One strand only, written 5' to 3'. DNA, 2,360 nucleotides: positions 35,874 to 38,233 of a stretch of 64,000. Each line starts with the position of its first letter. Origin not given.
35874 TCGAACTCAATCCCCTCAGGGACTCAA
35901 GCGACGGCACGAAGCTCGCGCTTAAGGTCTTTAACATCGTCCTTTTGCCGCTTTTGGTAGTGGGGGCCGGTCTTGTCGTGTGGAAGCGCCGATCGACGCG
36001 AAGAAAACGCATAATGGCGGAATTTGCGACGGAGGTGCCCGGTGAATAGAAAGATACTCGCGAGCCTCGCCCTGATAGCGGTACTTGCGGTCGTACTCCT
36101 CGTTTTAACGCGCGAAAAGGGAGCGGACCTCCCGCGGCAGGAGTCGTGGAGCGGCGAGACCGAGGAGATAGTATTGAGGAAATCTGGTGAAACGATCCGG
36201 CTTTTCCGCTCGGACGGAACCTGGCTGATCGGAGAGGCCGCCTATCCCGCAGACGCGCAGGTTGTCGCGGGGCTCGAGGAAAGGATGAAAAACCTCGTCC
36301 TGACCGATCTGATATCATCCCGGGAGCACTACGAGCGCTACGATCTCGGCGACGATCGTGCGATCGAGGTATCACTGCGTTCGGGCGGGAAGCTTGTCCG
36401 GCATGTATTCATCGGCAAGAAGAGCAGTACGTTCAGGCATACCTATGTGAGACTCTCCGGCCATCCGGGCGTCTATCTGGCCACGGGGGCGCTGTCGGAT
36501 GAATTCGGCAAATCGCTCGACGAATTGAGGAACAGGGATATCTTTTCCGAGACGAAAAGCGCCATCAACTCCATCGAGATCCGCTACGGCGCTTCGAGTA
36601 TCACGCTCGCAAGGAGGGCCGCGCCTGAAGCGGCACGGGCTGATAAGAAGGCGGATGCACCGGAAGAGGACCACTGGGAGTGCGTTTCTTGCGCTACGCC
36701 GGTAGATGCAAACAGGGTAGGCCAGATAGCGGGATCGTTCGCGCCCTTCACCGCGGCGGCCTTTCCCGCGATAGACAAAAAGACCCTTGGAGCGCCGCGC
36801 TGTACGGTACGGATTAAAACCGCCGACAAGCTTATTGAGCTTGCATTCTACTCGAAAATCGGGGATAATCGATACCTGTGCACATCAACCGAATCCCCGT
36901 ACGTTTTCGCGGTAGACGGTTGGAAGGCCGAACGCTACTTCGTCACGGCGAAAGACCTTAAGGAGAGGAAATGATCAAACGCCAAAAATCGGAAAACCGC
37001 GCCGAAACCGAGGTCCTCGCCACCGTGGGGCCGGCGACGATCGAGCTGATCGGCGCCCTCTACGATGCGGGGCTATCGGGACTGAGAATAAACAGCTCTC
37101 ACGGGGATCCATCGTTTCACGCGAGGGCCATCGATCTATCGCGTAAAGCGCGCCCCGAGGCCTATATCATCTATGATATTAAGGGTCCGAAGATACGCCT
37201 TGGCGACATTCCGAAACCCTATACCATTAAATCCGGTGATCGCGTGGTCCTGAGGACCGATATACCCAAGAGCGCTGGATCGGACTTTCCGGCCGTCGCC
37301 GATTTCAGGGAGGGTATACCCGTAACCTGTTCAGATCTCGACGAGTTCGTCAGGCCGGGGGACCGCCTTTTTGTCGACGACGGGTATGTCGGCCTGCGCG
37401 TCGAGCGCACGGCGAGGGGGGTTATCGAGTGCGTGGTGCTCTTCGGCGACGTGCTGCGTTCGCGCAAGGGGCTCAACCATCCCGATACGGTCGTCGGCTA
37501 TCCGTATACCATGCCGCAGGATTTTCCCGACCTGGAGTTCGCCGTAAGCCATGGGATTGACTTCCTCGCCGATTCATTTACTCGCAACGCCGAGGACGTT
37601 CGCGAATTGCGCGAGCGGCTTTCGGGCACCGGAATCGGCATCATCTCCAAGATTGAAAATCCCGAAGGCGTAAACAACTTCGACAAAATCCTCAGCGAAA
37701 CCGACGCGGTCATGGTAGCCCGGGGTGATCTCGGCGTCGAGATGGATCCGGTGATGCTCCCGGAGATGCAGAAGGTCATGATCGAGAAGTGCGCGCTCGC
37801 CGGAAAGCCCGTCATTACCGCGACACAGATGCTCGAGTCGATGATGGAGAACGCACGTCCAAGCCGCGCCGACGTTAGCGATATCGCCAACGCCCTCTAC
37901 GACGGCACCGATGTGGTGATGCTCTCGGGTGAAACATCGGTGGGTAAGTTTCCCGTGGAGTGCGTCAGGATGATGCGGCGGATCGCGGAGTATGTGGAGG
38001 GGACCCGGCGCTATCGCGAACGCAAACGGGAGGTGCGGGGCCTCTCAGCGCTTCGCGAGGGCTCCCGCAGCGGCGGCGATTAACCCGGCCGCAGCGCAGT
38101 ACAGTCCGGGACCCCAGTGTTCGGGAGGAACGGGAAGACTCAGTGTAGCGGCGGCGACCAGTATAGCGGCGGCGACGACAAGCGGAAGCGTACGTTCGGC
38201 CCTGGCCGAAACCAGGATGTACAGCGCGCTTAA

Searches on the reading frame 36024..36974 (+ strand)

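Call 50: search_protein_families(library=pfam, proteins=[window:36024-36974:+], max_evalue=0.00001)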
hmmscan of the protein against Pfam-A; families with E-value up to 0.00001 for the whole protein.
window:36024-36974:+ (316 aa): 1 family
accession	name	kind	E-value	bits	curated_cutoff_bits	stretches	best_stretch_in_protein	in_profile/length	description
PF14238.11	DUF4340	-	8.5e-20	72.2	25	1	68-208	3-138/183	Domain of unknown function (DUF4340)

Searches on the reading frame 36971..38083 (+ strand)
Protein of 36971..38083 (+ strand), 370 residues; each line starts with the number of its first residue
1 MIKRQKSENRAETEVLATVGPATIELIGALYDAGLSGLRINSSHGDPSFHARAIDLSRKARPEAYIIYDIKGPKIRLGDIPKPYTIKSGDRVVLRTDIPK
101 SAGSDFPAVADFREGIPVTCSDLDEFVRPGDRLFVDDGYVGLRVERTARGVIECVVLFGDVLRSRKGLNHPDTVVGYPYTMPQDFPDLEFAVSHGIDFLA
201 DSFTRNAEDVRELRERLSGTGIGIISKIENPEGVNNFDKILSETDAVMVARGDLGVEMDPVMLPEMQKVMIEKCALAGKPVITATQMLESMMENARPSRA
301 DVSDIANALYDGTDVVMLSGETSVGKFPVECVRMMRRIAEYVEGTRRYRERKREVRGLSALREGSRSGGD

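Call 50: search_protein_families(library=pfam, proteins=[window:36971-38083:+], max_evalue=0.00001)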
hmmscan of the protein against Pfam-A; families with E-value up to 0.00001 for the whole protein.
window:36971-38083:+ (370 aa): 1 family
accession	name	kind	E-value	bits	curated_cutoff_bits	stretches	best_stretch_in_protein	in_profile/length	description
PF00224.27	PK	-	1e-88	298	30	1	12-332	3-328/328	Pyruvate kinase, barrel domain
